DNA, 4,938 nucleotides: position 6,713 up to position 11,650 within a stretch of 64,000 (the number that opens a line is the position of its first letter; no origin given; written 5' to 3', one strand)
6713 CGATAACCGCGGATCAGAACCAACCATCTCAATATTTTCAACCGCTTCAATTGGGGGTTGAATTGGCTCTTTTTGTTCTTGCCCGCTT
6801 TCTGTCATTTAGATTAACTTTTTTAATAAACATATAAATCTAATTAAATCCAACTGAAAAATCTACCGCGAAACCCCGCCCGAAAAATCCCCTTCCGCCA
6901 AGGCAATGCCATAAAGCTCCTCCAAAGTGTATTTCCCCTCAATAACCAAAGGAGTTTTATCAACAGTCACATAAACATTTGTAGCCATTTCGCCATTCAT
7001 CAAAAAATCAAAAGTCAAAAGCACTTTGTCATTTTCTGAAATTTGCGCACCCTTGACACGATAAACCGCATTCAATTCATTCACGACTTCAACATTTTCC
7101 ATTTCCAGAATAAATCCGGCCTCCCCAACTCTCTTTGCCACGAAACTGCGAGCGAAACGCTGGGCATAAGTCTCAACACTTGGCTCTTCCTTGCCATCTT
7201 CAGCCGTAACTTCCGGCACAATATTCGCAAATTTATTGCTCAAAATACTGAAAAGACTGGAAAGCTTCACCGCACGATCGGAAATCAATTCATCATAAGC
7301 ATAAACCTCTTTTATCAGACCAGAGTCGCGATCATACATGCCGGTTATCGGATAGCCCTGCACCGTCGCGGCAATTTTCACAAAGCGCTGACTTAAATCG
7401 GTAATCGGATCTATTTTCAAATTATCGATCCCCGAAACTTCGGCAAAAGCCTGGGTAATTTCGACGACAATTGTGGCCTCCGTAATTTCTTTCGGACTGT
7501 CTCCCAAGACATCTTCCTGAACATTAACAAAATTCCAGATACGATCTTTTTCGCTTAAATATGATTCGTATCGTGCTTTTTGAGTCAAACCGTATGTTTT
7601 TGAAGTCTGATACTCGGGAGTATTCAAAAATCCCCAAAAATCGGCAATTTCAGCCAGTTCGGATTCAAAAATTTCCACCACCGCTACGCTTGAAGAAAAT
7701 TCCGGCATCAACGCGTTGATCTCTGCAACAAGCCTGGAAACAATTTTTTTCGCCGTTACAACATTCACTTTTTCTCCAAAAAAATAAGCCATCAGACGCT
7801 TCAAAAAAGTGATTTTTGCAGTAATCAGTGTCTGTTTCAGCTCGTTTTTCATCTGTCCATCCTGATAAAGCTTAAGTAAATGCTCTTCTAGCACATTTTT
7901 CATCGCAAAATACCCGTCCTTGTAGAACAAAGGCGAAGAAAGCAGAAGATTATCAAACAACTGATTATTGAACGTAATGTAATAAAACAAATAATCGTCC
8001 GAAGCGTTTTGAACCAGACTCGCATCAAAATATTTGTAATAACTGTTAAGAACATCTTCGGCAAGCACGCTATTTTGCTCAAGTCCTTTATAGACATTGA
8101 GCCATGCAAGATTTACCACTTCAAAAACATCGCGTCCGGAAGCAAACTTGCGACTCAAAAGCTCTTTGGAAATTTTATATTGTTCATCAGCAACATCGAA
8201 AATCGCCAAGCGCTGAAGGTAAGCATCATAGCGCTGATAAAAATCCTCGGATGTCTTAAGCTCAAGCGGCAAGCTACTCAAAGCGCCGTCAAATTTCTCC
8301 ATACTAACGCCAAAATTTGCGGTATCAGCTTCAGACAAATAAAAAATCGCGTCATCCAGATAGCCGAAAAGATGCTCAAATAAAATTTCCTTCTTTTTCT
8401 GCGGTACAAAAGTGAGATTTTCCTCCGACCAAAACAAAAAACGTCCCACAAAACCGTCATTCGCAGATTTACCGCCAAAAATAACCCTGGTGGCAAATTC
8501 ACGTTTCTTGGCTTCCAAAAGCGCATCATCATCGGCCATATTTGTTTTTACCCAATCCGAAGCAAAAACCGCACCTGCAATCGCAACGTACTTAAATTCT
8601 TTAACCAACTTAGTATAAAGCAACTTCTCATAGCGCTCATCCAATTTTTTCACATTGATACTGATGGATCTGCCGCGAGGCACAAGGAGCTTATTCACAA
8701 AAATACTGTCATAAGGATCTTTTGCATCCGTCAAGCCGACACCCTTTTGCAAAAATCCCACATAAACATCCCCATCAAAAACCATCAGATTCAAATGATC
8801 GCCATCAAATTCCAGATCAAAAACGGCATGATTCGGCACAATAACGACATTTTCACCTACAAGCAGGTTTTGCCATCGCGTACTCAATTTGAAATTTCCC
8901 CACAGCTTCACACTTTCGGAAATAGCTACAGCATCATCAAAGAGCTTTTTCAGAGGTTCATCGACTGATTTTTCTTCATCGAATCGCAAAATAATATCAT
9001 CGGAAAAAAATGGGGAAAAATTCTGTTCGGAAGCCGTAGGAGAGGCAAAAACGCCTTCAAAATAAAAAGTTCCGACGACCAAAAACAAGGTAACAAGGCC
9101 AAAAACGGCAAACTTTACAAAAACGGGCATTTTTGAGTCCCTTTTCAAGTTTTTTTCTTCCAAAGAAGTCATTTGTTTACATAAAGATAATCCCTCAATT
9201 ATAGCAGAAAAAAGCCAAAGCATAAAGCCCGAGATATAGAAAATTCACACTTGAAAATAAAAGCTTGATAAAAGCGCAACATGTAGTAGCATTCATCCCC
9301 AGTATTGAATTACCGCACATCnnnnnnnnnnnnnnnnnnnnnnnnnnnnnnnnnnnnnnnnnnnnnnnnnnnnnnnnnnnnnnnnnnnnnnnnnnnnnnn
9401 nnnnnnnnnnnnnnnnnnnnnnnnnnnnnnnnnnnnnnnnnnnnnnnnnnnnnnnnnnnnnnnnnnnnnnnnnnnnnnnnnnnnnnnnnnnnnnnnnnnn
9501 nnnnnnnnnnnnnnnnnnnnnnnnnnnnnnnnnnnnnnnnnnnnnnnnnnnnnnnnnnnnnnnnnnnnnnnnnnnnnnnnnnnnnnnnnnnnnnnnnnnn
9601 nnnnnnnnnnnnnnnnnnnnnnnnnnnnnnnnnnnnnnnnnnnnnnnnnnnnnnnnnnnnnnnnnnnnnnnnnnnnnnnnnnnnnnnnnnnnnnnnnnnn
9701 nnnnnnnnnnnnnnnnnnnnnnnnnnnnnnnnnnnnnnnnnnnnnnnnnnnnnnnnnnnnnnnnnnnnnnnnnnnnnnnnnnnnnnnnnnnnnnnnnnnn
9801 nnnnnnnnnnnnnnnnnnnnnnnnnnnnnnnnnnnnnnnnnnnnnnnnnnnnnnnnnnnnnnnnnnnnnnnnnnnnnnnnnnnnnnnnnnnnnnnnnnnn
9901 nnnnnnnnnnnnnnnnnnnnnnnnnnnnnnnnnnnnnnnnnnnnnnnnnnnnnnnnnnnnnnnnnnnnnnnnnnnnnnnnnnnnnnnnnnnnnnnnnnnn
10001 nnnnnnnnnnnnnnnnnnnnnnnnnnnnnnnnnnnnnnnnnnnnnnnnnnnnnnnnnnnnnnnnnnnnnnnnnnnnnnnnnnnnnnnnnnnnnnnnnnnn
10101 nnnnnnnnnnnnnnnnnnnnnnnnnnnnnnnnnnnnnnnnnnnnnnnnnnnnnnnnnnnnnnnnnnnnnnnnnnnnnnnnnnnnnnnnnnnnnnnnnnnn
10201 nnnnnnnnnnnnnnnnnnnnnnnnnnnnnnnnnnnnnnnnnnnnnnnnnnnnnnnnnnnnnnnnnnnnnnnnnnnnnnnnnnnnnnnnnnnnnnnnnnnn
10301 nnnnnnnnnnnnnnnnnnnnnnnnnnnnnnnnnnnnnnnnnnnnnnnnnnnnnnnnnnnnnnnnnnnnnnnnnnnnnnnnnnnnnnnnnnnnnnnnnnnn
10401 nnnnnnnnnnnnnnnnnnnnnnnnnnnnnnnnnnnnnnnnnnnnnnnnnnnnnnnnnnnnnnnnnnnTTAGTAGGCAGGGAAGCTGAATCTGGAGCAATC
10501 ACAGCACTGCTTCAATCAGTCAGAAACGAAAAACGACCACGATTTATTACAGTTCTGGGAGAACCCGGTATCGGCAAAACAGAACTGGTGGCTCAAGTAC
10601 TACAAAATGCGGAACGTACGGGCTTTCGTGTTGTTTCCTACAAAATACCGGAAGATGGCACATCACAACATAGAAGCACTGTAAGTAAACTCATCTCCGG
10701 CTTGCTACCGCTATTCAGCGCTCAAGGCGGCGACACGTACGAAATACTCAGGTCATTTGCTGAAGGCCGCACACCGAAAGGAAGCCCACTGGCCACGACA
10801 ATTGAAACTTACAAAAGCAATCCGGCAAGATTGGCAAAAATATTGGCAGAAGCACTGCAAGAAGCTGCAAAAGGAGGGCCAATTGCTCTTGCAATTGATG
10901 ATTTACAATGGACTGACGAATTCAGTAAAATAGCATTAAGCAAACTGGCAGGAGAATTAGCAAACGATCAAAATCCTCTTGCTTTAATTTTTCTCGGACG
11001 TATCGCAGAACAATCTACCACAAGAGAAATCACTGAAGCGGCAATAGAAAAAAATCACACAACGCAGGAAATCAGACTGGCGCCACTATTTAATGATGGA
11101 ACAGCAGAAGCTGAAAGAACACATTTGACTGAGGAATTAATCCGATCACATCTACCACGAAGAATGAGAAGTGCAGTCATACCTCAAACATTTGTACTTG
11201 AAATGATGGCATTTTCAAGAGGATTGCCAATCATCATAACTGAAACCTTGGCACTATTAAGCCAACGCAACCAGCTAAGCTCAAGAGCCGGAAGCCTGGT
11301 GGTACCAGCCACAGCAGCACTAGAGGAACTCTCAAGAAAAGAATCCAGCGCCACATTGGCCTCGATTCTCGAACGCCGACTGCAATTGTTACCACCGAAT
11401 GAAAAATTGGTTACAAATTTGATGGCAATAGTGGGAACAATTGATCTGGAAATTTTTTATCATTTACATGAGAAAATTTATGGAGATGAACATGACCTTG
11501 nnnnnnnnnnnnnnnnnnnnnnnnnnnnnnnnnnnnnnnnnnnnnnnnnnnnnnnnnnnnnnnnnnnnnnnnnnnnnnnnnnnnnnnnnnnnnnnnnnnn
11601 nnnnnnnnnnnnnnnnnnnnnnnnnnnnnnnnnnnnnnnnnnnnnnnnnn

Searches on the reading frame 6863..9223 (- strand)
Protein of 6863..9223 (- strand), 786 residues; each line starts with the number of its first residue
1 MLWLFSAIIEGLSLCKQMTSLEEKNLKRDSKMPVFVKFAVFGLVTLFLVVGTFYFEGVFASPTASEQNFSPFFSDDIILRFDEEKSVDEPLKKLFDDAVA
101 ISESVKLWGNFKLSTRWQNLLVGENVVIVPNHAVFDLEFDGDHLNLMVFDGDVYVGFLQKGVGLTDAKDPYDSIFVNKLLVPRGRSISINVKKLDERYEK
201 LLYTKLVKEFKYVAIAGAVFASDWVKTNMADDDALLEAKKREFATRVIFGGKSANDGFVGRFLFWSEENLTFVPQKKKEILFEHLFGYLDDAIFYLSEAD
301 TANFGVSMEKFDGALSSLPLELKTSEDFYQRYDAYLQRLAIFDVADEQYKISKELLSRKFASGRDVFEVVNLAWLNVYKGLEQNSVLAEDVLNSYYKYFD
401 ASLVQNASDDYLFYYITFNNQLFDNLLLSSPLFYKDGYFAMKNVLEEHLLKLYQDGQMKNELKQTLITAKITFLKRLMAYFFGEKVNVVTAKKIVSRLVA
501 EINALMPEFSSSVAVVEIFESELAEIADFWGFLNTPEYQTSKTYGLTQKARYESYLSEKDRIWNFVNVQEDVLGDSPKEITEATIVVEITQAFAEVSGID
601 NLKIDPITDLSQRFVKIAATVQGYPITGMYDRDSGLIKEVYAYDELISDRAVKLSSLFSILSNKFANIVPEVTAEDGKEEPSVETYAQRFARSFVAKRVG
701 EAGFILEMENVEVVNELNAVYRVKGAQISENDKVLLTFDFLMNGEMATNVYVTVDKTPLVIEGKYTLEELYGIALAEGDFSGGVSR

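Call 9: search_protein_families(library=pfam, proteins=[window:6863-9223:-], max_evalue=0.001)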
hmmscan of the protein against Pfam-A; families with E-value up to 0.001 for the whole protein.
window:6863-9223:- (786 aa): 0 families

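Call 19: search_protein_families(library=padloc, proteins=[window:6863-9223:-], max_evalue=0.01)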
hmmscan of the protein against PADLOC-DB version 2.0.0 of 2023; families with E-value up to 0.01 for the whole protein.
window:6863-9223:- (786 aa): 0 families

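Call 20: search_protein_families(library=ncbifam, proteins=[window:6863-9223:-], max_evalue=0.01)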
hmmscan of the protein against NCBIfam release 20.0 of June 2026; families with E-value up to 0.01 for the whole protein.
window:6863-9223:- (786 aa): 0 families
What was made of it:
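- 6863..9223 (-): Divergently transcribed 786-aa membrane-anchored protein of unknown family. It is a conserved neighbour of the cassette. No Pfam, NCBIfam or PADLOC hit (calls 9, 19, 20).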

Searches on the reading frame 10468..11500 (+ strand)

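Call 49: search_dna_similar(query=window:10468-11500:+, collection=plasmids, mode=protein, max_rows=60, max_evalue=0.001)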
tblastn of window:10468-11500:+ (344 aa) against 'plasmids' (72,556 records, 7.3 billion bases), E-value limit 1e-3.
Records with a match: 50; places in all: 50; records where one place covers at least 80% of the query: 14.
Best place of each record, by identity: <60% 50.
By first word of the organism name: Sinorhizobium 31; Skermanella 3; Streptomyces 2; Azospirillum 2; Gloeocapsopsis 1; Oscillatoria 1; Ensifer 1; Kitasatospora 1; Mycolicibacterium 1; Embleya 1; and 6 more.
By predicted mobility (MOB-suite, as given by PLSDB): non-mobilizable 18; conjugative 16; mobilizable 16.
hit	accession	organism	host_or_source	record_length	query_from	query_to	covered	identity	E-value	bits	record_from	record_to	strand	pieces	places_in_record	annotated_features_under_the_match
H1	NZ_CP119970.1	Gloeocapsopsis dulcis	Dried cell culture,Desert, underside of ...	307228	1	336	98%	27.1%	3e-4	50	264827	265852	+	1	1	PAS domain S-box protein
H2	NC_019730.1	Oscillatoria nigro-viridis PCC 7112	-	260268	1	336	98%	25.9%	3e-5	54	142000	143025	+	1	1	PAS domain S-box protein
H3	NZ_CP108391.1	Streptomyces sp. NBC_01320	-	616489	1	323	94%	25.2%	6e-5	52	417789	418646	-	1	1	AAA family ATPase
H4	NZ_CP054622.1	Azospirillum oryzae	cell culture,soil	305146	1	337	98%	24.2%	4e-5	53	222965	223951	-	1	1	ATP-binding protein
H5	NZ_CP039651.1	Azospirillum sp. TSA2s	Soil,rice paddy soil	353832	1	337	98%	24.2%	4e-5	53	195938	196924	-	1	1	ATP-binding protein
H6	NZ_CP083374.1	Ensifer canadensis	Melilotus albus,Cell Culture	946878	1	324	94%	24.9%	6e-4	49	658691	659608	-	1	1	AAA family ATPase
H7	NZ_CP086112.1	Skermanella rosea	single cell,hydrocarbon-contaminated ...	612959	1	307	89%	26.0%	2e-5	54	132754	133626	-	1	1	BTAD domain-containing putative transcriptional regulator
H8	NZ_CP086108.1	Skermanella mucosa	single cell,crude oil contaminated ...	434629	1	307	89%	25.4%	1e-4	52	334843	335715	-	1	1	BTAD domain-containing putative transcriptional regulator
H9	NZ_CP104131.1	Sinorhizobium sp. K101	Phaseolus vulgaris,cell ...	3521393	1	308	90%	25.2%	6e-4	49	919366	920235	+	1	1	none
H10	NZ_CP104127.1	Sinorhizobium sp. M103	Phaseolus vulgaris,cell ...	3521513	1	308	90%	25.2%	6e-4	49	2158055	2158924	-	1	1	none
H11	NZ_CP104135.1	Sinorhizobium sp. C101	Phaseolus vulgaris,cell ...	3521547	1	308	90%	25.2%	6e-4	49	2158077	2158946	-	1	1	none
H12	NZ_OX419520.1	Kitasatospora fiedleri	-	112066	1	253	74%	29.7%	2e-6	57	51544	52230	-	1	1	LuxR family transcriptional regulator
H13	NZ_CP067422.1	Skermanella sp. TT6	Homo sapiens,single cell,skin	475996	1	307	89%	24.3%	2e-5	54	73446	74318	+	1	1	BTAD domain-containing putative transcriptional regulator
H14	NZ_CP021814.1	Sinorhizobium meliloti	Medicago truncatula,Single Cell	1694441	1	280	81%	25.9%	7e-6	56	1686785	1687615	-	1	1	none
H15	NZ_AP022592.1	Mycolicibacterium arabiense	-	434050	31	322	85%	24.7%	2e-4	51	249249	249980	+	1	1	LuxR family transcriptional regulator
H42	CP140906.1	Sinorhizobium medicae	Medicago lupulina,whole organism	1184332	1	166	48%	28.0%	1e-4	51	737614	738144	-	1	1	adenylate/guanylate cyclase domain-containing protein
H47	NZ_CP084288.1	Caballeronia zhejiangensis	Anasa tristis,Cell culture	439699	1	166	48%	27.2%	5e-4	50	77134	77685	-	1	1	adenylate/guanylate cyclase domain-containing protein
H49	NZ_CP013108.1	Sinorhizobium americanum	Vachellia farnesiana,cell culture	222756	1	161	47%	26.7%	4e-4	50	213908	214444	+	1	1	adenylate/guanylate cyclase domain-containing protein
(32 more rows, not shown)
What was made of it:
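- Closest known: Bacterial class III cyclase - AAA_16 - TPR proteins. Same: Their ATPase cores are weakly similar to that of A (tblastn E 1e-4 to 5e-4; call 49).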

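Call 50: get_annotated_region(hit=H47, flank=4000)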
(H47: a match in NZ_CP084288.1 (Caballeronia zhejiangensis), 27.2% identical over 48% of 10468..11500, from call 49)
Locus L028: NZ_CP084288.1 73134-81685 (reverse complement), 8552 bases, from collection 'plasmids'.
description: Caballeronia zhejiangensis strain A33_M4_a plasmid p2, complete sequence
organism: Caballeronia zhejiangensis (NCBI taxid 871203)
taxonomy: Bacteria; Pseudomonadota; Betaproteobacteria; Burkholderiales; Burkholderiaceae; Caballeronia; Caballeronia zhejiangensis
host: -; source: Anasa tristis,Cell culture; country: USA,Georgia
typing (MOB-suite, as given by PLSDB): non-mobilizable
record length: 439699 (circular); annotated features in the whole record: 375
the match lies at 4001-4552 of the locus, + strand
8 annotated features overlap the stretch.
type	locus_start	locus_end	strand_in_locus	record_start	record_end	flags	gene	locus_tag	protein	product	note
CDS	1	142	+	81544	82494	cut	-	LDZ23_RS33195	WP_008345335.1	LysR family transcriptional regulator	GO:0006355 - regulation of DNA-templated transcription [Evidence IEA]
CDS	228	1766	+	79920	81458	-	-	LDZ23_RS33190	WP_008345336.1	cytosine permease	GO:0055085 - transmembrane transport [Evidence IEA]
CDS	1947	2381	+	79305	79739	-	-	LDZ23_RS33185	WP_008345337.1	hypothetical protein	-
CDS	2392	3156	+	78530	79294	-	-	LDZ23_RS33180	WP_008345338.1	hypothetical protein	-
CDS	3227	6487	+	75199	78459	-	-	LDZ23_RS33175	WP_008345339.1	adenylate/guanylate cyclase domain-containing protein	GO:0009190 - cyclic nucleotide biosynthetic process [Evidence IEA]; GO:0035556 - intracellular signal transduction ...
CDS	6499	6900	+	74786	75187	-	-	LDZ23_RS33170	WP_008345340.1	hypothetical protein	-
CDS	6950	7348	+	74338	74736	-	-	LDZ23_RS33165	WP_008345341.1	MarR family winged helix-turn-helix transcriptional regulator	GO:0006355 - regulation of DNA-templated transcription [Evidence IEA]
CDS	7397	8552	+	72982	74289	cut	-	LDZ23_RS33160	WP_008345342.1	chloride channel protein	GO:0006821 - chloride transport [Evidence IEA]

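Call 51: get_annotated_region(hit=H49, flank=4000)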
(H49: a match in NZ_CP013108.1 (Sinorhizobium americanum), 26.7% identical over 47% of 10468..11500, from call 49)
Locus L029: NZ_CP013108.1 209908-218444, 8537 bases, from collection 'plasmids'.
description: Sinorhizobium americanum strain CFNEI 73 plasmid A, complete sequence
organism: Sinorhizobium americanum (NCBI taxid 194963)
taxonomy: Bacteria; Pseudomonadota; Alphaproteobacteria; Hyphomicrobiales; Rhizobiaceae; Sinorhizobium; Sinorhizobium americanum
host: -; source: Vachellia farnesiana,cell culture; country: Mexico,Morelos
typing (MOB-suite, as given by PLSDB): conjugative; replicon rep_cluster_637; relaxase MOBP; mating-pair formation MPF_T
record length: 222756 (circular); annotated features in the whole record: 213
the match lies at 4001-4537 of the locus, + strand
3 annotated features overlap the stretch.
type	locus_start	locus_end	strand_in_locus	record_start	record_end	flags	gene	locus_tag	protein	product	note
CDS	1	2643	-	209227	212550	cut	-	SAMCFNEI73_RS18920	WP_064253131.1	AAA family ATPase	-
CDS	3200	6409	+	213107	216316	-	-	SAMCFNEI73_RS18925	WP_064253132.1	adenylate/guanylate cyclase domain-containing protein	GO:0009190 - cyclic nucleotide biosynthetic process [Evidence IEA]; GO:0035556 - intracellular signal transduction ...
CDS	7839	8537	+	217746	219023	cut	repC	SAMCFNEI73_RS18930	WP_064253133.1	plasmid replication protein RepC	-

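Call 52: get_annotated_region(hit=H42, flank=4000)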
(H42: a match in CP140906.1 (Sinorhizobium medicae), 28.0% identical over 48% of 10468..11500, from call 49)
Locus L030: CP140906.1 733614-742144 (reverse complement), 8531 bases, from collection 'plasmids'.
description: Sinorhizobium medicae strain ml29 plasmid pSymA, complete sequence
organism: Sinorhizobium medicae (NCBI taxid 110321)
taxonomy: Bacteria; Pseudomonadota; Alphaproteobacteria; Hyphomicrobiales; Rhizobiaceae; Sinorhizobium; Sinorhizobium medicae
host: -; source: Medicago lupulina,whole organism; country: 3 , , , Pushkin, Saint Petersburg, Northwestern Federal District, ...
typing (MOB-suite, as given by PLSDB): conjugative; relaxase MOBP,MOBQ; mating-pair formation MPF_T
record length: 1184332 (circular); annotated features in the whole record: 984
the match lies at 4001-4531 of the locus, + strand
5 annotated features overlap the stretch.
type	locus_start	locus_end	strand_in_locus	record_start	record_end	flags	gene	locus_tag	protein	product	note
CDS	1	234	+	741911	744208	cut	-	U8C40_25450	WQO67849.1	glycosyltransferase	-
CDS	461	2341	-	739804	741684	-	-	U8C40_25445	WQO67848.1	hypothetical protein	-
CDS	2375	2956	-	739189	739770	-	-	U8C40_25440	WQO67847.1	hypothetical protein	-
CDS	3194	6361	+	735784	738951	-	-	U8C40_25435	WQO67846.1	adenylate/guanylate cyclase domain-containing protein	-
CDS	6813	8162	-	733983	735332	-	-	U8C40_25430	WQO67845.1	hypothetical protein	-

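Call 53: search_protein_families(library=pfam, proteins=[L028:3227-6487:+, L029:3200-6409:+, L030:3194-6361:+], max_evalue=0.00001)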
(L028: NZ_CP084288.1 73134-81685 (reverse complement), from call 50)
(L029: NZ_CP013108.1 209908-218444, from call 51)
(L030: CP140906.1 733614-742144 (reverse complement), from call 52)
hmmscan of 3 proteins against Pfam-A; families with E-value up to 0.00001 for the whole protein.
L028:3227-6487:+ (1086 aa): 5 families
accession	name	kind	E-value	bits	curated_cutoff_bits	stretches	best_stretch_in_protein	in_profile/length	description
PF00211.25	Guanylate_cyc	-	2.9e-26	92.6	21.9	1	72-237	7-172/183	Adenylate and Guanylate cyclase catalytic domain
PF00536.37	SAM_1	-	7.2e-18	65.2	23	1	1-58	6-63/64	SAM domain (Sterile alpha motif)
PF07647.24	SAM_2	-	8.4e-15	55.1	20.5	1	2-54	8-61/66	SAM domain (Sterile alpha motif)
PF13191.12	AAA_16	-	9.3e-13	49.4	32.6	1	260-442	3-161/167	AAA ATPase domain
PF13424.12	TPR_12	-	1.1e-06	29.1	30.1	1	760-831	3-76/77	Tetratricopeptide repeat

L029:3200-6409:+ (1069 aa): 6 families
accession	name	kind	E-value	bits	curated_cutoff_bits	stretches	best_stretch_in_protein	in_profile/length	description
PF00211.25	Guanylate_cyc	-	2.9e-27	95.9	21.9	1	79-249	7-176/183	Adenylate and Guanylate cyclase catalytic domain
PF00536.37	SAM_1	-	2e-18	67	23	1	1-58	6-63/64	SAM domain (Sterile alpha motif)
PF13191.12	AAA_16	-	2.7e-17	64.2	32.6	1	267-445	1-155/167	AAA ATPase domain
PF07647.24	SAM_2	-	3.4e-14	53.2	20.5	1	2-58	8-65/66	SAM domain (Sterile alpha motif)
PF13424.12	TPR_12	-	1.3e-07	32.1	30.1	1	890-960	5-77/77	Tetratricopeptide repeat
PF17874.7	TPR_MalT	-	2.9e-07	30.5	45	1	854-1058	46-255/336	MalT-like TPR region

L030:3194-6361:+ (1055 aa): 9 families
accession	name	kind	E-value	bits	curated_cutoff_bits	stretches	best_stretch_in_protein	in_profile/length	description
PF13191.12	AAA_16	-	1e-18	68.8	32.6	1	269-448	1-162/167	AAA ATPase domain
PF00211.25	Guanylate_cyc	-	1e-17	64.8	21.9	1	76-241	8-172/183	Adenylate and Guanylate cyclase catalytic domain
PF13424.12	TPR_12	-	4.7e-15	56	30.1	1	965-1031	9-77/77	Tetratricopeptide repeat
PF00536.37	SAM_1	-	1.8e-13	51.1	23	1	2-58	6-63/64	SAM domain (Sterile alpha motif)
PF07647.24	SAM_2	-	4.2e-10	40.1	20.5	1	2-57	7-64/66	SAM domain (Sterile alpha motif)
PF07719.23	TPR_2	-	1.4e-08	34.6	27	0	1000-1028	2-30/34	Tetratricopeptide repeat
PF13181.12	TPR_8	-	1e-07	31.9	25.7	0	964-990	6-32/34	Tetratricopeptide repeat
PF00515.34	TPR_1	-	2.9e-06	27.3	27.8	0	1002-1028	4-30/34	Tetratricopeptide repeat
PF17874.7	TPR_MalT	-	2.9e-06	27.2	45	0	959-1035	40-116/336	MalT-like TPR region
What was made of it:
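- Closest known: Bacterial class III cyclase - AAA_16 - TPR proteins. Same: A cyclase-homology domain lies directly N-terminal to an AAA_16 STAND core with a TPR tail (call 53).
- Genuine SAM-CHD-AAA_16-TPR proteins exist on plasmids (calls 49-53). The head occupies the effector position, as the active CHD does in CHD-AAA_16-TPR proteins (call 53). The position in front of AAA_16 is where genuine CHDs occur (call 53).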

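Call 54: search_solved_structures(query=L028:3227-4000:+, max_evalue=0.001, show_alignments=0)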
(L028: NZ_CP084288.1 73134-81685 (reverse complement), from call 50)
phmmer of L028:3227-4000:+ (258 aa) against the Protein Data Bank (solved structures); distinct sequences matched with E-value up to 0.001: 98 (the best 60 are shown).
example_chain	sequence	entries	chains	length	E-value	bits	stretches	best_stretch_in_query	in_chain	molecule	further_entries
3r5g_A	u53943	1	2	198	1.4e-30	110.2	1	68-250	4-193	CyaB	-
2w01_A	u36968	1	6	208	4e-28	102.1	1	69-251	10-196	ADENYLATE CYCLASE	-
6fht_A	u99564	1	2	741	1.3e-27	100.4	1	66-251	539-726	Bacteriophytochrome,Adenylate cyclase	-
4p2f_A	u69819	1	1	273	8.8e-21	78.1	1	73-250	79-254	Adenylate cyclase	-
1yk9_A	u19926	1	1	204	1.7e-20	77.1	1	73-250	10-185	Adenylate cyclase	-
4p2m_A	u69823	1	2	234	1.9e-20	77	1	73-250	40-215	Adenylate cyclase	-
4p2x_A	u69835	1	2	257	2.3e-20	76.7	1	73-250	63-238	Adenylate cyclase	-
1wc0_A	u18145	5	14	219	3.3e-20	76.2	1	70-243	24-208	ADENYLATE CYCLASE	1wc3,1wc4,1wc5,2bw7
7yz9_A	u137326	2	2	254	3.8e-20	76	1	73-249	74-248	Adenylate cyclase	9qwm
1wc1_A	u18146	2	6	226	4e-20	75.9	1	70-243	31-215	ADENYLATE CYCLASE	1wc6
7yzi_A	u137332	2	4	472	9e-20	74.7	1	73-250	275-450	Adenylate cyclase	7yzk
5o5k_A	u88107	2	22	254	2.1e-19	73.6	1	72-249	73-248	Adenylate cyclase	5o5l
3et6_A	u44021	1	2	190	1.1e-17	67.9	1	70-238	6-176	Soluble guanylyl cyclase beta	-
5oyh_A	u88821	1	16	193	2.9e-17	66.5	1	70-238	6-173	Nucleotide cyclase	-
6aoa_A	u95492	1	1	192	6.7e-17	65.4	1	70-245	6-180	Bacterio-rhodopsin/guanylyl cyclase 1 fusion protein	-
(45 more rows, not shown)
